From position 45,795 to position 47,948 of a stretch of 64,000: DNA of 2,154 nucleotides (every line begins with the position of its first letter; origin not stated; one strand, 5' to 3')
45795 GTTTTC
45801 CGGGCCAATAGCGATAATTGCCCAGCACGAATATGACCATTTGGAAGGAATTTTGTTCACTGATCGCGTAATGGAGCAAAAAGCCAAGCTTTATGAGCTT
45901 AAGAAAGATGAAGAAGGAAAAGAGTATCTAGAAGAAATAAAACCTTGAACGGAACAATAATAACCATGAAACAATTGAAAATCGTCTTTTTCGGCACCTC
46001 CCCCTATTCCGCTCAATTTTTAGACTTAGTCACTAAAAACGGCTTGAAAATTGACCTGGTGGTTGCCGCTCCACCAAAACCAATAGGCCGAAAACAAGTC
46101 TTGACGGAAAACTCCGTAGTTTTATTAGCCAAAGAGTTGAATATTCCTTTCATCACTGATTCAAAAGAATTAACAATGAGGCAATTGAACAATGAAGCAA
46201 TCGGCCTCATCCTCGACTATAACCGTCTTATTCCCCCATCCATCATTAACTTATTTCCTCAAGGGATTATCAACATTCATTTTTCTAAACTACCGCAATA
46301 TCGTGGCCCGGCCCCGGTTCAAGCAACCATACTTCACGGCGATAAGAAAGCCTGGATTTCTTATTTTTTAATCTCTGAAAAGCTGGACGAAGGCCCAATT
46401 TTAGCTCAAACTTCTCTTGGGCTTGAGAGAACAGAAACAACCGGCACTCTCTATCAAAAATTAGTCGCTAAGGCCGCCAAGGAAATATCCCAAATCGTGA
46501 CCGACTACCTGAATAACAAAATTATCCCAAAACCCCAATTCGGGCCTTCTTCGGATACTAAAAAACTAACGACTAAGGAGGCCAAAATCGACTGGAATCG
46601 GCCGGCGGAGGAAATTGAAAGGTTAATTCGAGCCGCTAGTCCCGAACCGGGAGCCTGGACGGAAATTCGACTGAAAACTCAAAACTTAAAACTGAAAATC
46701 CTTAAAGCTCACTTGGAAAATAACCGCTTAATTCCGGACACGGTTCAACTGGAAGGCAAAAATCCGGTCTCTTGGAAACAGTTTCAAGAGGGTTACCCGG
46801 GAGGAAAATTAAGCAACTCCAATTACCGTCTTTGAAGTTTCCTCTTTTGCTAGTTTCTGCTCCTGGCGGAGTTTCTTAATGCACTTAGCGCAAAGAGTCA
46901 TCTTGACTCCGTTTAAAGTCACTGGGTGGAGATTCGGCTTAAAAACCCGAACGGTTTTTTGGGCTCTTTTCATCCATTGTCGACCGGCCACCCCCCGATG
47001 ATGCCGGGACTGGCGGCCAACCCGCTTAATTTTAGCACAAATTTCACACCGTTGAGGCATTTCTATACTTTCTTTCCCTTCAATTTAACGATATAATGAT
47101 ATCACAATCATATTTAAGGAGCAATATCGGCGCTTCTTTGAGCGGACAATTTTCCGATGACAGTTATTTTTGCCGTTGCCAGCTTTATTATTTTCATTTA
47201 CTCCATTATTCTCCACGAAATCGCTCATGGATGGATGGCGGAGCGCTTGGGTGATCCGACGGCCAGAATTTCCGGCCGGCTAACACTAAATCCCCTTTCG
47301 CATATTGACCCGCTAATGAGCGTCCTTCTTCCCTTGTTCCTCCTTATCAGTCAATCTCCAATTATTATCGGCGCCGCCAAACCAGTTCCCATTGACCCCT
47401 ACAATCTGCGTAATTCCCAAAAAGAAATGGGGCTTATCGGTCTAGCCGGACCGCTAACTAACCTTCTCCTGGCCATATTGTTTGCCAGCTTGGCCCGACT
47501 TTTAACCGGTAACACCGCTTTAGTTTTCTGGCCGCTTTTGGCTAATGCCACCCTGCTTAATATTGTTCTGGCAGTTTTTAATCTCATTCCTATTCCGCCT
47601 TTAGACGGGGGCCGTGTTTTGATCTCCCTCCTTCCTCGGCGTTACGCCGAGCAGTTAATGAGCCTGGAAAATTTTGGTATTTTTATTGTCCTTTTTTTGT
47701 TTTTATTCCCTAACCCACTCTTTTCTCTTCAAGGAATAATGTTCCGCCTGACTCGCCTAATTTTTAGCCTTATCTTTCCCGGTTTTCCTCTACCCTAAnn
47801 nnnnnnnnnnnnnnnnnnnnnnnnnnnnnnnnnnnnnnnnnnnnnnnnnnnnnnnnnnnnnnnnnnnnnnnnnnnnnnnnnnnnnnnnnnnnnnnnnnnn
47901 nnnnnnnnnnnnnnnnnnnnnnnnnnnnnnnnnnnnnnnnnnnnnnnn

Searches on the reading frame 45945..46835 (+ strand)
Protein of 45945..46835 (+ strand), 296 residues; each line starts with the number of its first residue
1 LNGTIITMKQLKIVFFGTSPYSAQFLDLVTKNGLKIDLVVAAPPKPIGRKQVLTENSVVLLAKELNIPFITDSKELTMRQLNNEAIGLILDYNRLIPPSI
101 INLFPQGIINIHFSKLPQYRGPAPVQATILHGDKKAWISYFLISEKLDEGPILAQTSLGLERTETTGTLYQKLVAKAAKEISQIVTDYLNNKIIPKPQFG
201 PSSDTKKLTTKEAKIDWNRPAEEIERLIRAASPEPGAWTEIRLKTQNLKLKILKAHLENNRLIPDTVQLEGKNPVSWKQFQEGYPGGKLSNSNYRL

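Call 12: search_protein_families(library=pfam, proteins=[window:45945-46835:+])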
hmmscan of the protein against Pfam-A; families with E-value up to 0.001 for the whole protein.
window:45945-46835:+ (296 aa): 2 families
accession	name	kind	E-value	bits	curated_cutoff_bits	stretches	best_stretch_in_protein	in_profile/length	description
PF00551.24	Formyl_trans_N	-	2.6e-25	89.7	26.1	1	12-181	2-177/181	Formyl transferase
PF02911.23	Formyl_trans_C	-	3.3e-14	53.3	21.1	1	207-260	1-50/100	Formyl transferase, C-terminal domain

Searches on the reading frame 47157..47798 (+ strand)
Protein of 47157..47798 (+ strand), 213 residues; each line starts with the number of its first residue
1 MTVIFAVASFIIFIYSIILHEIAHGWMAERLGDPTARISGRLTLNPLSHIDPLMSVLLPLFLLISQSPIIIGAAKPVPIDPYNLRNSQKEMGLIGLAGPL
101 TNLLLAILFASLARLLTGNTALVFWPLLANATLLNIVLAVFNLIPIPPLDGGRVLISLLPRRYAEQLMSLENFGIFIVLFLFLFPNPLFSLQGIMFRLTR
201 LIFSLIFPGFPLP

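Call 11: find_encoding_contigs(protein=window:47157-47798:+, flank=10000, max_places=10)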
Protein window:47157-47798:+ (213 aa): 13 contigs read that carry it; 10 places shown.
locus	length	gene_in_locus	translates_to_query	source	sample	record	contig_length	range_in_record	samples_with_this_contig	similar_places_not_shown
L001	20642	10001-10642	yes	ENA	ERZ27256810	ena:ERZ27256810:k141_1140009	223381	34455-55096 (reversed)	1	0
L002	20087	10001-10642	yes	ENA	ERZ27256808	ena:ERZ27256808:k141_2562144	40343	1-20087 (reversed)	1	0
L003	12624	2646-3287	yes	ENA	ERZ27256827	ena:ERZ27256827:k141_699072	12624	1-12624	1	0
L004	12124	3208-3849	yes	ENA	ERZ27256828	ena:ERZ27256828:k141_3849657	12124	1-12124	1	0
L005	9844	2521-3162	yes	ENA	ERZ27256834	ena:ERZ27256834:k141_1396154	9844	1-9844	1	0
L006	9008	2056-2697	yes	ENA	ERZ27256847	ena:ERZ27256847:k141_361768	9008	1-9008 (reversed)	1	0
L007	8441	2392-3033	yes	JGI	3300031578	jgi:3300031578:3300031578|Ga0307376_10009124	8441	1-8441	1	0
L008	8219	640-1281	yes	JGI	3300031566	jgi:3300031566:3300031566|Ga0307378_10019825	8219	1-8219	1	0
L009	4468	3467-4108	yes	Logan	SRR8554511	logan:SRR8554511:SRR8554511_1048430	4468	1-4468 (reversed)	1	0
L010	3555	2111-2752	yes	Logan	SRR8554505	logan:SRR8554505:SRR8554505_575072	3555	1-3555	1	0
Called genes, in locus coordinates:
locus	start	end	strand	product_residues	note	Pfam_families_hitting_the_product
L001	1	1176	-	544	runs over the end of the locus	PF03717:PBP_dimer, PF00905:Transpeptidase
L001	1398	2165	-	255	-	PF04085:MreC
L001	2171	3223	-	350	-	PF06723:MreB_Mbl, PF00012:HSP70, PF14450:FtsA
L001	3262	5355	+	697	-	PF04932:Wzy_C, PF00515:TPR_1 (faint), PF07719:TPR_2 (faint), PF12895:ANAPC3 (faint), PF13181:TPR_8 (faint), PF13431:TPR_17 (faint), PF21033:RMD1-3 (faint), PF14559:TPR_19, +4 more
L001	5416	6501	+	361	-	PF04055:Radical_SAM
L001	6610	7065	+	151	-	-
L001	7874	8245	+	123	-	PF25212:HVO_A0114 (faint), PF01978:TrmB (faint), PF08281:Sigma70_r4_2 (faint)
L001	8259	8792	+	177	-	PF01327:Pep_deformylase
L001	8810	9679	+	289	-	PF00551:Formyl_trans_N, PF02911:Formyl_trans_C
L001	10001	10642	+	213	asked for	PF02163:Peptidase_M50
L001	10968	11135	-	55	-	-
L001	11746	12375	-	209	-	PF04294:VanW (weak)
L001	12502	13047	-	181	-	-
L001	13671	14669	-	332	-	-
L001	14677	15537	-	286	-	PF00483:NTP_transferase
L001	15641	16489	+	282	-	PF01026:TatD_DNase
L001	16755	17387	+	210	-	PF02357:NusG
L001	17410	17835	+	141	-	PF03946:Ribosomal_L11_N, PF00298:Ribosomal_L11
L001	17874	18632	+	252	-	PF00687:Ribosomal_L1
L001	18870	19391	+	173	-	PF00466:Ribosomal_L10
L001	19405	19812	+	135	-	PF16320:Ribosomal_L12_N, PF00542:Ribosomal_L12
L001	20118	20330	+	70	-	PF12728:HTH_17, PF00376:MerR, PF13411:MerR_1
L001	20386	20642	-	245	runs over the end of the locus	PF03808:Glyco_tran_WecG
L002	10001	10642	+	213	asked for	PF02163:Peptidase_M50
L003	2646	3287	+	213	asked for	PF02163:Peptidase_M50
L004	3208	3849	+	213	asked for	PF02163:Peptidase_M50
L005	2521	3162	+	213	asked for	PF02163:Peptidase_M50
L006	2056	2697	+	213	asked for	PF02163:Peptidase_M50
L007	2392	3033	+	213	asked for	PF02163:Peptidase_M50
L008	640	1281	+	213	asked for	PF02163:Peptidase_M50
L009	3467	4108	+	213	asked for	PF02163:Peptidase_M50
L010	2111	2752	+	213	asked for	PF02163:Peptidase_M50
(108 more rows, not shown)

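Call 12: search_protein_families(library=pfam, proteins=[window:47157-47798:+])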
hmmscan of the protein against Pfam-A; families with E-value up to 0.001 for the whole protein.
window:47157-47798:+ (213 aa): 1 family
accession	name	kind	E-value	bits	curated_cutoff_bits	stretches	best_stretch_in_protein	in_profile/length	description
PF02163.28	Peptidase_M50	-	1.8e-15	57.3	27.2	2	124-179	159-215/221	Peptidase family M50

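Call 13: find_homologous_proteins(query=window:47157-47798:+, max_evalue=1e-20)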
Query window:47157-47798:+ (213 aa): 7940 proteins with E <= 1e-20 among 8000 candidates; the best 120 are listed.
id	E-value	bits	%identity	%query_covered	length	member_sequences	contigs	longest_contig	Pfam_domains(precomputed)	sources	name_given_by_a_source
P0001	1.4e-126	439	100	100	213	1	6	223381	PF02163.29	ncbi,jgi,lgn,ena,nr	ncbi:MAG TPA: site-2 protease family protein [Patescibacteria group bacterium]|nr:site-2 protease fa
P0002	3.0e-107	375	84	100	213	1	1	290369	PF02163.29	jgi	jgi:Zn-dependent protease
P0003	5.1e-107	375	85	100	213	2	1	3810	PF02163.29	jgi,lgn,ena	-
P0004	3.1e-105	369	82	91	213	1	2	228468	PF02163.29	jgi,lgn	jgi:Zn-dependent protease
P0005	5.7e-105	368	82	100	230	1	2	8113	PF02163.29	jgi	jgi:Zn-dependent protease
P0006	2.9e-104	366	82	100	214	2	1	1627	PF02163.29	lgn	-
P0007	8.3e-103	361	81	100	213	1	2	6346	PF02163.29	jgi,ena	-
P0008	8.0e-91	322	73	100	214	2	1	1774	PF02163.29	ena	-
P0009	2.0e-85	304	72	100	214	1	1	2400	PF02163.29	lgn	-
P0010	5.9e-83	296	69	91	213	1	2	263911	PF02163.29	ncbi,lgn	-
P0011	4.3e-82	293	68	96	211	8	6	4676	PF02163.29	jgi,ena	-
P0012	1.3e-81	292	68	95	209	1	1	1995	PF02163.29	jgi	-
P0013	2.6e-81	291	68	95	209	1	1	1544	PF02163.29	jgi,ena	-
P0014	3.1e-81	290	67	96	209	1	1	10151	PF02163.29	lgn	-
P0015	4.2e-81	290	66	95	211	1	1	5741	PF02163.29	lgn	-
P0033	4.8e-79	283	70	94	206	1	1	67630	PF02163.29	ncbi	-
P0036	1.2e-78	282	66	100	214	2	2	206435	PF02163.29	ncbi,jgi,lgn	jgi:Zn-dependent protease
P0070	3.2e-75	271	62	99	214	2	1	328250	PF02163.29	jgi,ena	-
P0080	6.1e-74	267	61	89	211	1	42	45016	PF02163.29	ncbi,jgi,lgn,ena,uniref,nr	ncbi:site-2 protease family protein [Candidatus Shapirobacteria bacterium CG03_land_8_20_14_0_80_40_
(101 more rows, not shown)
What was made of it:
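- Tried and rejected: I dropped it when the flanking proteins identified a Patescibacteria MAG (call 13).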

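Call 15: find_encoding_contigs(protein=P0002, flank=10000, max_places=2)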
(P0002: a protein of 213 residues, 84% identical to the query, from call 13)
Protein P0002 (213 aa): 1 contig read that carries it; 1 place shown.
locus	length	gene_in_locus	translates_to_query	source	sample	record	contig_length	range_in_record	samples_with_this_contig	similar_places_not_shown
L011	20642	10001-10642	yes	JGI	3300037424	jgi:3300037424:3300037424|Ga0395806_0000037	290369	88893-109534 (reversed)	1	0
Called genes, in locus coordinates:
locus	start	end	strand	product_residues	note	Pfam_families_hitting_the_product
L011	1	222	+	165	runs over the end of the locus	-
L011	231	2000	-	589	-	PF03717:PBP_dimer, PF00905:Transpeptidase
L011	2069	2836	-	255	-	PF04085:MreC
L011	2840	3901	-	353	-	PF06723:MreB_Mbl, PF00012:HSP70 (weak), PF14450:FtsA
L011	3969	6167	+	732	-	PF04932:Wzy_C, PF13371:TPR_9 (weak), PF13414:TPR_11 (weak), PF13431:TPR_17 (weak), PF13432:TPR_16 (weak), PF14561:TPR_20 (weak), PF14559:TPR_19, PF21033:RMD1-3 (weak), +6 more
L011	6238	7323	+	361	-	PF04055:Radical_SAM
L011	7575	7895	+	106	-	-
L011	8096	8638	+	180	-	PF01327:Pep_deformylase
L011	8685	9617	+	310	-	PF00551:Formyl_trans_N, PF02911:Formyl_trans_C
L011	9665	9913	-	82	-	-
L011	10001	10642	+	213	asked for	PF02163:Peptidase_M50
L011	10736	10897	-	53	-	-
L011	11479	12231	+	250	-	-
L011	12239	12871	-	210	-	PF04294:VanW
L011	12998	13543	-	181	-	-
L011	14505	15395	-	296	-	PF00483:NTP_transferase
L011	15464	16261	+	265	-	PF01026:TatD_DNase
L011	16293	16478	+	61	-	PF00584:SecE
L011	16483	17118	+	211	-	PF02357:NusG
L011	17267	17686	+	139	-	PF03946:Ribosomal_L11_N, PF00298:Ribosomal_L11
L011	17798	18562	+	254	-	PF00687:Ribosomal_L1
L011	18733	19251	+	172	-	PF00466:Ribosomal_L10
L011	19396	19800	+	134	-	PF16320:Ribosomal_L12_N, PF00542:Ribosomal_L12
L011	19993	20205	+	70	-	PF12728:HTH_17, PF00376:MerR, PF13411:MerR_1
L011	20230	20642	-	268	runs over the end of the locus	PF03808:Glyco_tran_WecG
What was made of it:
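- Gene callers predicted a 55-aa ORF over copy 2 (L001 10968-11135, call 11) and a 53-aa ORF over copy 1 in L011 (call 15).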

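Call 16: find_encoding_contigs(protein=P0004, flank=10000, max_places=2)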
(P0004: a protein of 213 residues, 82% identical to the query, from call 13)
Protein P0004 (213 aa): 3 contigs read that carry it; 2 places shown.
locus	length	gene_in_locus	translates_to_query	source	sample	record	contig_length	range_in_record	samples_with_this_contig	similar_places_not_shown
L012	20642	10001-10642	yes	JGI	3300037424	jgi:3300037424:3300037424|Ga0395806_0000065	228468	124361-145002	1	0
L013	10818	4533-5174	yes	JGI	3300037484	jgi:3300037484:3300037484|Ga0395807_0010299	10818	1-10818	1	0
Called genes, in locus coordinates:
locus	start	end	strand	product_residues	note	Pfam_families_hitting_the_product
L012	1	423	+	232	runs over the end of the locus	-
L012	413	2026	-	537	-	PF03717:PBP_dimer, PF00905:Transpeptidase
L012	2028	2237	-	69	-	-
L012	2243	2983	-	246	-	PF04085:MreC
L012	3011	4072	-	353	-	PF06723:MreB_Mbl, PF00012:HSP70, PF14450:FtsA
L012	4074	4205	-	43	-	-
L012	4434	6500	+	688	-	PF04932:Wzy_C, PF00515:TPR_1 (faint), PF13181:TPR_8 (faint), PF13414:TPR_11 (faint), PF14561:TPR_20, PF07719:TPR_2 (weak), PF14559:TPR_19, PF21033:RMD1-3 (weak), +4 more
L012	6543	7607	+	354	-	PF04055:Radical_SAM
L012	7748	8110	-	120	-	-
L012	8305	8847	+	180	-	PF01327:Pep_deformylase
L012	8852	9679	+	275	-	PF00551:Formyl_trans_N, PF02911:Formyl_trans_C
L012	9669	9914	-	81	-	-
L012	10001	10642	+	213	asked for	PF02163:Peptidase_M50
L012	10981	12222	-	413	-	PF01145:Band_7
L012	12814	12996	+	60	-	-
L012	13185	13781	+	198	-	-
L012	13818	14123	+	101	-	PF09620:Cas_csx3 (weak)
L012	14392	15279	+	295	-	-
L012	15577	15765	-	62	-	-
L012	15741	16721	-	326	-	-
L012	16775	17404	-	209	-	PF04294:VanW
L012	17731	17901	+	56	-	PF00471:Ribosomal_L33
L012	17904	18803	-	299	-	PF00483:NTP_transferase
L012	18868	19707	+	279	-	PF01026:TatD_DNase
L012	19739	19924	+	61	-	PF00584:SecE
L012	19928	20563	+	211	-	PF02357:NusG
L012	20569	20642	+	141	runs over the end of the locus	PF03946:Ribosomal_L11_N, PF00298:Ribosomal_L11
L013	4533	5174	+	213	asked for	PF02163:Peptidase_M50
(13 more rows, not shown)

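Call 17: find_encoding_contigs(protein=P0010, flank=10000, max_places=2)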
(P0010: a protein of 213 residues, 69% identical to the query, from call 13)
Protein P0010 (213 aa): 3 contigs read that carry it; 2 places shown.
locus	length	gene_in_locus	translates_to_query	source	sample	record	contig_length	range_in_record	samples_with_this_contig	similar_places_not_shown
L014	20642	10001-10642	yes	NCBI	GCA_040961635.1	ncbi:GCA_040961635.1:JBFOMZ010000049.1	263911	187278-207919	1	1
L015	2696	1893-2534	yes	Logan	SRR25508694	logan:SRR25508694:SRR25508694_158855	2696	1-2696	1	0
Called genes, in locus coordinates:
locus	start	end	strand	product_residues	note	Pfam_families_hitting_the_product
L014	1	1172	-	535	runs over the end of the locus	PF03717:PBP_dimer, PF21922:PBP_dimer_2 (faint), PF00905:Transpeptidase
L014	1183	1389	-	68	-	-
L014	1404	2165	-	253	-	PF04085:MreC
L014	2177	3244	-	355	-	PF06723:MreB_Mbl, PF00012:HSP70 (weak), PF14450:FtsA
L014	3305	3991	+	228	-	PF06941:NT5C (weak), PF24694:LNS2_PITM1-3 (weak)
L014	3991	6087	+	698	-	PF04932:Wzy_C, PF00515:TPR_1 (faint), PF07719:TPR_2 (faint), PF13181:TPR_8 (faint), PF13431:TPR_17 (faint), PF13428:TPR_14 (faint), PF13414:TPR_11 (weak), PF14559:TPR_19 (weak)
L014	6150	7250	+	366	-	PF04055:Radical_SAM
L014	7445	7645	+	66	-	PF04964:Flp_Fap (weak)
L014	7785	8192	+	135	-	-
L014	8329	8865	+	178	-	PF01327:Pep_deformylase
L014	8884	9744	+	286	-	PF00551:Formyl_trans_N, PF02911:Formyl_trans_C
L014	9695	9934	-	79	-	PF00830:Ribosomal_L28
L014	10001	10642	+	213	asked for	PF02163:Peptidase_M50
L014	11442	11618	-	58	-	-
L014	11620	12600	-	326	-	-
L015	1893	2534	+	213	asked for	PF02163:Peptidase_M50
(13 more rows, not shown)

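Call 28: find_related_loci(query=A2, collection=genome_contigs, flank=6000)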
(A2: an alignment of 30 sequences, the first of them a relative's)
Query A2 (213 aa) in genome_contigs; peptide patterns used: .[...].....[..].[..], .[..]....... (x = any residue, [..] = any of these).
600 stretches matched a pattern (row limit reached: there are more); 593 encode a relative of the query (tblastn E <= 1e-3); the best 80 are kept; 80 distinct loci.
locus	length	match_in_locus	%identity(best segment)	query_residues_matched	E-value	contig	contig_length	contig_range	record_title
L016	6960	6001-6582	45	9-202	2e-50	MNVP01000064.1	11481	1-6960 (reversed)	MAG: Candidatus Omnitrophica bacterium CG1_02_40_15 cg1_0.2_scaffold_5505_c, whole genome shotgun sequence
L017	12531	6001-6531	47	7-184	7e-49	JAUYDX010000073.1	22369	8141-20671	MAG: Candidatus Omnitrophota bacterium isolate C20_metabat.bin.76_sub C20_k141_298583, whole genome shotgun sequence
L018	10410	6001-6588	45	14-205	6e-48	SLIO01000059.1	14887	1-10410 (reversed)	MAG: Methylomicrobium sp. isolate CSSed165cm_201 CSSed16-5cm-12204, whole genome shotgun sequence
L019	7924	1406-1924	49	14-181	2e-47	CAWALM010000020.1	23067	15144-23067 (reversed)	MAG: uncultured Gammaproteobacteria bacterium isolate MFD02248.bin.2.119 genome assembly, contig: contig_71816, whole ge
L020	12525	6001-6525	47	9-184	3e-47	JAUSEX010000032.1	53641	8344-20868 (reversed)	MAG: Candidatus Omnitrophota bacterium isolate E14_maxbin.253 E14_k141_1070660, whole genome shotgun sequence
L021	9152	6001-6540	46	1-181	6e-47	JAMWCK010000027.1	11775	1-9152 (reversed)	MAG: Candidatus Omnitrophota bacterium isolate QZM4_1.bins.76.Tibet NODE_16066_length_11775_cov_2.544986, whole genome s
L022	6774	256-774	51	11-184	6e-47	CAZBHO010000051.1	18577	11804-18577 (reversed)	MAG TPA_asm: uncultured Verrucomicrobiota bacterium isolate binchicken_co135_28 genome assembly, contig: NODE_4751_lengt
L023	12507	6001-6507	49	16-175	2e-46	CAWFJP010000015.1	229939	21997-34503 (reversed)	MAG: uncultured delta proteobacterium isolate MFD02242.bin.2.64 genome assembly, contig: contig_4045, whole genome shotg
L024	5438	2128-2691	45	7-183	6e-46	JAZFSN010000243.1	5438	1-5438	MAG: Thermodesulfovibrionia bacterium isolate BS2bin.1 BS2bin.1_243, whole genome shotgun sequence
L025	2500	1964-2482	46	16-181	1e-45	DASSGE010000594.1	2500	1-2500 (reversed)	MAG TPA_asm: Candidatus Binatia bacterium isolate SMAG_U1024 k141_1299138, whole genome shotgun sequence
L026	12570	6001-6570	43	19-206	1e-45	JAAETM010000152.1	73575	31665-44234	MAG: bacterium isolate Vin_7 VinG_CONTIG487268, whole genome shotgun sequence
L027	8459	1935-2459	44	14-183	2e-45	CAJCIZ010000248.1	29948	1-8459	Myxococcales bacterium isolate BOG_genome_mining.99 genome assembly, contig: k141_13988540, whole genome shotgun sequenc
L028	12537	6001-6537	48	16-183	2e-45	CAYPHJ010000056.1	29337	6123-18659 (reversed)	MAG TPA_asm: uncultured Syntrophobacteraceae bacterium isolate SRP217488_co1_39 genome assembly, contig: NODE_767_length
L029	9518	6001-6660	41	14-211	2e-45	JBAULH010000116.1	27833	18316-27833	MAG: Candidatus Deferrimicrobiaceae bacterium isolate MFD09314_ilm_asm_bin47 k127_25431, whole genome shotgun sequence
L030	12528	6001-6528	47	11-183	1e-44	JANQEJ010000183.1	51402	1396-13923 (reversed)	MAG: Planctomycetota bacterium isolate PL23a_bin.129 k99_1586135, whole genome shotgun sequence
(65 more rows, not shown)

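Call 29: find_encoding_contigs(protein=P0036, flank=4000, max_places=1)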
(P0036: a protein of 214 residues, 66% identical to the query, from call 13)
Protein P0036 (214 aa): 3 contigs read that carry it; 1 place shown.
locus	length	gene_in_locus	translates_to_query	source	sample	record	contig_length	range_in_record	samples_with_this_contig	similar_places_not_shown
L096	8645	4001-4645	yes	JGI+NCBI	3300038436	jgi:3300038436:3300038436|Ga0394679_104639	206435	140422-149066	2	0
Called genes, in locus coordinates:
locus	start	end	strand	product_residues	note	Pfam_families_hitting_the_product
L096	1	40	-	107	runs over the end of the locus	-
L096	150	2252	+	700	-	PF04932:Wzy_C, PF00515:TPR_1 (faint), PF07719:TPR_2 (faint), PF13181:TPR_8 (faint), PF13414:TPR_11 (faint), PF13428:TPR_14 (faint), PF13431:TPR_17 (faint), PF21033:RMD1-3 (faint), +1 more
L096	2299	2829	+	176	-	PF01327:Pep_deformylase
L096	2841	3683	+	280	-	PF00551:Formyl_trans_N, PF02911:Formyl_trans_C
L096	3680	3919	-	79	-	-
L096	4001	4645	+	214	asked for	PF02163:Peptidase_M50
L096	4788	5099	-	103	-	-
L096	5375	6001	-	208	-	PF04294:VanW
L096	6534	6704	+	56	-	PF00471:Ribosomal_L33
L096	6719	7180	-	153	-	-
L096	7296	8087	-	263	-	-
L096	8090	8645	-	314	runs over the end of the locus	PF00483:NTP_transferase, PF12804:NTP_transf_3 (weak)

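Call 30: find_encoding_contigs(protein=P0070, flank=4000, max_places=1)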
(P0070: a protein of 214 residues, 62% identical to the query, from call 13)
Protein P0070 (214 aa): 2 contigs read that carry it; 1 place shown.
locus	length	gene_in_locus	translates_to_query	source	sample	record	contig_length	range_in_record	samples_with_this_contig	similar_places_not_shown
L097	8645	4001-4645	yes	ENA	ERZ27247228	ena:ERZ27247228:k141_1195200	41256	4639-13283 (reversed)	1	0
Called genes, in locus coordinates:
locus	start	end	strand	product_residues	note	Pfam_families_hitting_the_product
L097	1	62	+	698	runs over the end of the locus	PF04932:Wzy_C, PF07719:TPR_2 (faint), PF13371:TPR_9 (weak), PF13414:TPR_11, PF13431:TPR_17 (weak), PF14561:TPR_20 (weak), PF00515:TPR_1 (weak), PF14559:TPR_19 (weak), +5 more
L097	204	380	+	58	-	-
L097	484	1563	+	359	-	PF04055:Radical_SAM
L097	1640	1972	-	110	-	PF01476:LysM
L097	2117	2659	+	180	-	PF01327:Pep_deformylase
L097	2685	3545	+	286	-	PF00551:Formyl_trans_N, PF02911:Formyl_trans_C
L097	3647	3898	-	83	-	-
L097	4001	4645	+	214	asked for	PF02163:Peptidase_M50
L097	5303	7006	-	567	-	PF13489:Methyltransf_23, PF07021:MetW (weak), PF08241:Methyltransf_11, PF08242:Methyltransf_12 (weak), PF13649:Methyltransf_25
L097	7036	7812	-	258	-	PF01978:TrmB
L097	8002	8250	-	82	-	PF05635:23S_rRNA_IVP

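Call 31: find_encoding_contigs(protein=P0033, flank=4000, max_places=1)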
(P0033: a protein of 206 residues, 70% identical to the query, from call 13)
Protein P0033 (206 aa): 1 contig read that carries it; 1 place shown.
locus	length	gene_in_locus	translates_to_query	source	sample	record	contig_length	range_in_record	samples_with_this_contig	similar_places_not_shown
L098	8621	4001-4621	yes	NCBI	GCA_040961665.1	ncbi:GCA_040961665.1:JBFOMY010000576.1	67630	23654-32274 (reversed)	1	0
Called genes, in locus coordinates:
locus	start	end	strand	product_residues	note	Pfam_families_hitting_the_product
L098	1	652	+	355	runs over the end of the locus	PF04055:Radical_SAM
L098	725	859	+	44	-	-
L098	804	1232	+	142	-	-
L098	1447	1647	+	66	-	PF04964:Flp_Fap (weak)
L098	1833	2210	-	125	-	-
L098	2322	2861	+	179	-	PF01327:Pep_deformylase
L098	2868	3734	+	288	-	PF00551:Formyl_trans_N, PF02911:Formyl_trans_C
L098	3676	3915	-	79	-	PF00830:Ribosomal_L28 (weak)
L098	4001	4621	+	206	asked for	PF02163:Peptidase_M50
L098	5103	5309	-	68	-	-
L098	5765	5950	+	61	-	-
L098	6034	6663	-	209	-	PF04294:VanW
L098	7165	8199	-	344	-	-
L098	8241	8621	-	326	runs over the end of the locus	-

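Call 32: find_encoding_contigs(protein=P0080, flank=4000, max_places=1)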
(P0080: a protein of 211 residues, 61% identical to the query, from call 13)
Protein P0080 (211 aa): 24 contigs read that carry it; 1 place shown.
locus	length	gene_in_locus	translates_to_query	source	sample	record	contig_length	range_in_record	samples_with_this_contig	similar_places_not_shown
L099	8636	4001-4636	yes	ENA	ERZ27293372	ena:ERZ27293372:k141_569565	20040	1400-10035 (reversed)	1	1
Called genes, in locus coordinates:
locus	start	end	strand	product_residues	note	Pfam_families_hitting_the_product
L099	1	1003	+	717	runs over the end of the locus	PF04932:Wzy_C, PF00515:TPR_1 (faint), PF07719:TPR_2 (faint), PF13181:TPR_8 (faint), PF13431:TPR_17 (faint), PF21033:RMD1-3 (faint), PF13414:TPR_11 (faint)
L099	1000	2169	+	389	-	PF26626:DUF8201 (weak)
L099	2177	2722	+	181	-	PF01327:Pep_deformylase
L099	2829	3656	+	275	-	PF00551:Formyl_trans_N, PF02911:Formyl_trans_C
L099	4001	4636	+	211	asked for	PF02163:Peptidase_M50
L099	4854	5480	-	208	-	-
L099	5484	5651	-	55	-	-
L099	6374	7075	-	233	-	-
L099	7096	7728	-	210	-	PF04294:VanW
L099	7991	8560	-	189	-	-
